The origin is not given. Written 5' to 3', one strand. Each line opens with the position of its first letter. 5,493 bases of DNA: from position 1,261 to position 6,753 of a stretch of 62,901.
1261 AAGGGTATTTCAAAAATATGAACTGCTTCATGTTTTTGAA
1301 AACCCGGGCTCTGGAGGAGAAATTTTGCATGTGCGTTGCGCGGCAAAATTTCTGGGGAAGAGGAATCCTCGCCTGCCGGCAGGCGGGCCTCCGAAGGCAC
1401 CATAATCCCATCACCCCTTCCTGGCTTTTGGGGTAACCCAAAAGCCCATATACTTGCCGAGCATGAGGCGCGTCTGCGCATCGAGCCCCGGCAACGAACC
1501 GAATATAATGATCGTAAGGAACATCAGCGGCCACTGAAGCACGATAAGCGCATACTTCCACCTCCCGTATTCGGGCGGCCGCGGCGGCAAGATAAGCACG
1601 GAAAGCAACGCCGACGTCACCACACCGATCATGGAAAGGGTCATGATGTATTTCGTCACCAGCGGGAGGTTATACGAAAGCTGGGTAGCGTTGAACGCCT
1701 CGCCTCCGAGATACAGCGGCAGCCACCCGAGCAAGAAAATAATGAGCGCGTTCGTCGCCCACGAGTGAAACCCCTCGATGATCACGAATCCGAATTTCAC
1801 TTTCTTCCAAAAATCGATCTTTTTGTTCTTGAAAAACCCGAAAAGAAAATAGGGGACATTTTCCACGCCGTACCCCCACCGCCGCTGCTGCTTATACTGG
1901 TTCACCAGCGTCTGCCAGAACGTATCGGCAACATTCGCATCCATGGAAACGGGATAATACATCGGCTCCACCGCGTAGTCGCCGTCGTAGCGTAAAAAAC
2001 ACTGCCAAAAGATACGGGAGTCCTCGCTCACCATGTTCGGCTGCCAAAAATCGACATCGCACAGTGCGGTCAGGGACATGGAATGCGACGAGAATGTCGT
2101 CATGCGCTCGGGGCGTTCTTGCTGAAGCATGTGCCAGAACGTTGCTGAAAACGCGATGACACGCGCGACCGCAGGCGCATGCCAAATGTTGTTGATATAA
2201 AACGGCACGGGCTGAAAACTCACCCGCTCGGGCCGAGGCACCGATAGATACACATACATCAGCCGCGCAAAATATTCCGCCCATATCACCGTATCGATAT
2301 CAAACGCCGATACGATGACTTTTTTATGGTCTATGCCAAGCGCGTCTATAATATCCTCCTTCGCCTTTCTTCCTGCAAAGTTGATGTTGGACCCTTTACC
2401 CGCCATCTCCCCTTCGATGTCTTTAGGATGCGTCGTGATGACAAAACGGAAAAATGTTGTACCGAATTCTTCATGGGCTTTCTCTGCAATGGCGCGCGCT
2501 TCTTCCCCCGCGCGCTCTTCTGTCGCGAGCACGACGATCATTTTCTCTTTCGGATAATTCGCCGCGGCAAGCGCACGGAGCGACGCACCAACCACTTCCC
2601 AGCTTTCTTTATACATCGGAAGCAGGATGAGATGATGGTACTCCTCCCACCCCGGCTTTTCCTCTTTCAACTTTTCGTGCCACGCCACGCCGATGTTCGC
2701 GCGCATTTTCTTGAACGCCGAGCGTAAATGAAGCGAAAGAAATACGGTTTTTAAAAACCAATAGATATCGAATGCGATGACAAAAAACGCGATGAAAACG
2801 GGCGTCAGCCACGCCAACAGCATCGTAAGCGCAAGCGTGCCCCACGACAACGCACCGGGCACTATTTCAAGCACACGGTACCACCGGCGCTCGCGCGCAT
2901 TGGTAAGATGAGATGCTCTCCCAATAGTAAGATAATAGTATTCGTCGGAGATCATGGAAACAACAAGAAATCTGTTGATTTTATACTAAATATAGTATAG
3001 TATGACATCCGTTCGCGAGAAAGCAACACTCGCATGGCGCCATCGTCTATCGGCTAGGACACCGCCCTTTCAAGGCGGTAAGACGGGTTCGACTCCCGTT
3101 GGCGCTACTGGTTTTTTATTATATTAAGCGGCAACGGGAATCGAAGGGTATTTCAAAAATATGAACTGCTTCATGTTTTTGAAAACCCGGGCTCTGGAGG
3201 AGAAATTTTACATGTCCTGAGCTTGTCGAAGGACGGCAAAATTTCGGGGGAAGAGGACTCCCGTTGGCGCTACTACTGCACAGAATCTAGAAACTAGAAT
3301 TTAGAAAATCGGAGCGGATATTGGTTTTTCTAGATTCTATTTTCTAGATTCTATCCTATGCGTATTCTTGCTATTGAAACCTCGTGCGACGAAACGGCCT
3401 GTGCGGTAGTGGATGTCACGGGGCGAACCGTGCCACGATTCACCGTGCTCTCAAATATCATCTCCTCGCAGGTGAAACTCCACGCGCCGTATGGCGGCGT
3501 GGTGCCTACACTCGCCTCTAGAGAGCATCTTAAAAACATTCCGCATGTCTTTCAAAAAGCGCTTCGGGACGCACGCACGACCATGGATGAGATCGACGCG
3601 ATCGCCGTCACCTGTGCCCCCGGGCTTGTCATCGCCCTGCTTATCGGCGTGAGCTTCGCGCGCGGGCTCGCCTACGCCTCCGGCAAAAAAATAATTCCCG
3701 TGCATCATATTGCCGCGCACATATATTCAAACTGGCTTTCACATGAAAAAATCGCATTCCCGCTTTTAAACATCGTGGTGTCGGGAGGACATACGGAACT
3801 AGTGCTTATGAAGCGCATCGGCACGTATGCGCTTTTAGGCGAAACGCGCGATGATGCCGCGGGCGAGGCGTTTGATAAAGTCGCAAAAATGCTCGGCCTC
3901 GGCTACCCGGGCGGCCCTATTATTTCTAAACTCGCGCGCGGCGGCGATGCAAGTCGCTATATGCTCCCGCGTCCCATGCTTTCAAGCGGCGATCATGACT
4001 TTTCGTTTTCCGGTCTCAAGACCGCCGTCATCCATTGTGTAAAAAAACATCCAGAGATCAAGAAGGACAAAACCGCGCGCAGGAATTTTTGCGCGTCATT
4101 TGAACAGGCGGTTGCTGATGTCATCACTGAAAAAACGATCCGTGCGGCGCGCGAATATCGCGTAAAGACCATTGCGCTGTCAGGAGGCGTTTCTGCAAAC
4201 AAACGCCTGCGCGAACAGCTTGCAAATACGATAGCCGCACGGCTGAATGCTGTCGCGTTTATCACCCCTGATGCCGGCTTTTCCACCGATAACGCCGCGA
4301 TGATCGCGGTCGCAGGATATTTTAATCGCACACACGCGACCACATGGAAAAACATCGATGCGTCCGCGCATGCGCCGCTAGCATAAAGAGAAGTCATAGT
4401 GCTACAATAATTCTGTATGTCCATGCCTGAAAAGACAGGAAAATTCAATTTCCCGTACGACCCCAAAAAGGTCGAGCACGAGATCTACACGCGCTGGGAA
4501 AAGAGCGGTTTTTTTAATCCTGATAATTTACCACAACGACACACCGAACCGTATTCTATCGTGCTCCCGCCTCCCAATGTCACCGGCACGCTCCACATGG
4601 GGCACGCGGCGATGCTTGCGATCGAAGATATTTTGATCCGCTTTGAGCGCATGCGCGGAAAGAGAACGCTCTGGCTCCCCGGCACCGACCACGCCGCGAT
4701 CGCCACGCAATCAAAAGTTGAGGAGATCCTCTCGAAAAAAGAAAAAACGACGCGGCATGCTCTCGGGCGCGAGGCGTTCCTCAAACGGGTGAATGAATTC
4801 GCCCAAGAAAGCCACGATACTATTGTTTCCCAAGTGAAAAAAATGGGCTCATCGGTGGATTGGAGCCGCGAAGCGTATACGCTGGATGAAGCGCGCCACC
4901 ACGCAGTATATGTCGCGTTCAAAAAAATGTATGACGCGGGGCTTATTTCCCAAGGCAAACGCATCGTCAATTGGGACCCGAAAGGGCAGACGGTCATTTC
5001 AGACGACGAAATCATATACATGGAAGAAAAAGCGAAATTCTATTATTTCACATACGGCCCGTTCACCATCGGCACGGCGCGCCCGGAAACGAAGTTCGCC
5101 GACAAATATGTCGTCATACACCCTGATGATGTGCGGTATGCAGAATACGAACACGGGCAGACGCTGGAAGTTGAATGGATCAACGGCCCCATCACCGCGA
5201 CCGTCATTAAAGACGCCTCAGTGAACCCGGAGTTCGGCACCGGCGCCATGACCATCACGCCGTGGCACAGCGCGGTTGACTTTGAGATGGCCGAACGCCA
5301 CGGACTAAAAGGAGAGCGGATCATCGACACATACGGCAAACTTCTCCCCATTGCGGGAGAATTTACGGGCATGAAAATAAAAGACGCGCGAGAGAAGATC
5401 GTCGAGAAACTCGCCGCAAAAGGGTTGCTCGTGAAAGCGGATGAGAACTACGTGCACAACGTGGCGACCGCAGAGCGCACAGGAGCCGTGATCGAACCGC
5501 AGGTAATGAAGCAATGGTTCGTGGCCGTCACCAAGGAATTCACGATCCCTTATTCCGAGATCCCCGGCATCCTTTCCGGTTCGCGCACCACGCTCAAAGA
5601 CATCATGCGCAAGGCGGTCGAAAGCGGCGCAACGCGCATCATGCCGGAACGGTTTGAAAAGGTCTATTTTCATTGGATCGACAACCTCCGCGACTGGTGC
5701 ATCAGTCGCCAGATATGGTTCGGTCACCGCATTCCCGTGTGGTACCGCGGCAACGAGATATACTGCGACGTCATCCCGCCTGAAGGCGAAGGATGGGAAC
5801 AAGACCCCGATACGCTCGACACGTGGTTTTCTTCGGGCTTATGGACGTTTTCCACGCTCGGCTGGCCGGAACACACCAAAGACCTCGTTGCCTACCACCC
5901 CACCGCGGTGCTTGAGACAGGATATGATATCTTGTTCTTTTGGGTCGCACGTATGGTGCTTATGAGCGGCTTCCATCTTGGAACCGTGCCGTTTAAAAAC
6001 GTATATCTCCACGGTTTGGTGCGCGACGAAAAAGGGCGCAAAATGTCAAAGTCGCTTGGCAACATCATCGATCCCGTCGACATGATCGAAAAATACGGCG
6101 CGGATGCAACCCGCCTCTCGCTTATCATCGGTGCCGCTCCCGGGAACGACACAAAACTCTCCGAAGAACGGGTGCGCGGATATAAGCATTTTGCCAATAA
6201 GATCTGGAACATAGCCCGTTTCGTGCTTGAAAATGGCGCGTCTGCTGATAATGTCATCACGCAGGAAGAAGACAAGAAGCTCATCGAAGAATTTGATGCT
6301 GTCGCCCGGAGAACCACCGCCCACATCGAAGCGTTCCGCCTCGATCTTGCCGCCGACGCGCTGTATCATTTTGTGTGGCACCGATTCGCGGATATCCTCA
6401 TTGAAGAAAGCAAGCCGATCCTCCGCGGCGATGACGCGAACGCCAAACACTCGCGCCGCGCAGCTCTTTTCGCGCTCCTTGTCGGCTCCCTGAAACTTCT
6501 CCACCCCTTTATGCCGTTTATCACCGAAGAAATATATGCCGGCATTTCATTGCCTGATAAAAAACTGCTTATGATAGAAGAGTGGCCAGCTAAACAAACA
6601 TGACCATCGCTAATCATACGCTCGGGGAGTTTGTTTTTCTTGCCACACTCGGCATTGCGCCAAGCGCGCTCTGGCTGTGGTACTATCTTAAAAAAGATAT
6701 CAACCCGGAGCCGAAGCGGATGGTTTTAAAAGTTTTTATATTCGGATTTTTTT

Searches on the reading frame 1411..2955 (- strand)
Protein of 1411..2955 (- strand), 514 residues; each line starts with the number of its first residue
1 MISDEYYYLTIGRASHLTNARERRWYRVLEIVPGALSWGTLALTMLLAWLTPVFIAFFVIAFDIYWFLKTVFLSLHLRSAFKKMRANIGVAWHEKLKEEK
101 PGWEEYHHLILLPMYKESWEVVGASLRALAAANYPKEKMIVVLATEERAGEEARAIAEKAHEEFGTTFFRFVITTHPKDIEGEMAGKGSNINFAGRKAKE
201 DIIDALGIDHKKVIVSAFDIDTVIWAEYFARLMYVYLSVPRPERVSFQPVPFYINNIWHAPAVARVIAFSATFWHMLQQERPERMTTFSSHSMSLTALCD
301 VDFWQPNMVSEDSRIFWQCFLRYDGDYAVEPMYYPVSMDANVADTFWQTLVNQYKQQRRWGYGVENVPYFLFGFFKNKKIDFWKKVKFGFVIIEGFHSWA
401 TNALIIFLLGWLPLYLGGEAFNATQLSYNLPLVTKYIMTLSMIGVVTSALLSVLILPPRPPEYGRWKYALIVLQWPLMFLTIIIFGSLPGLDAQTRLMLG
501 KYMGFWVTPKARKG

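Call 87: search_protein_families(library=pfam, max_evalue=0.0001, proteins=[window:1411-2955:-])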
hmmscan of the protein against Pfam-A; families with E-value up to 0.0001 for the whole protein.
window:1411-2955:- (514 aa): 1 family
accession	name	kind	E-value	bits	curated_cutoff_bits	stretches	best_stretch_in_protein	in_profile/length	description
PF13632.12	Glyco_trans_2_3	-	7.1e-05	23.1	27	1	219-420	6-153/198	Glycosyl transferase family group 2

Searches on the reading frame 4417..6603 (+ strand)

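Call 87: search_protein_families(library=pfam, max_evalue=0.0001, proteins=[window:4417-6603:+])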
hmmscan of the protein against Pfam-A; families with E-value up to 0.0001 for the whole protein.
window:4417-6603:+ (728 aa): 3 families
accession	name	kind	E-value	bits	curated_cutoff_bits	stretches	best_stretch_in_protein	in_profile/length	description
PF00133.28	tRNA-synt_1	-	1.7e-127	426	22.7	2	23-450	2-256/414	tRNA synthetases class I (I, L, M and V)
PF08264.19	Anticodon_1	-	3.5e-24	85.8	25.1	1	619-725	1-106/148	Anticodon-binding domain of tRNA ligase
PF09334.17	tRNA-synt_1g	-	3.5e-19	69.3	20.1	2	53-199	8-135/391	tRNA synthetases class I (M)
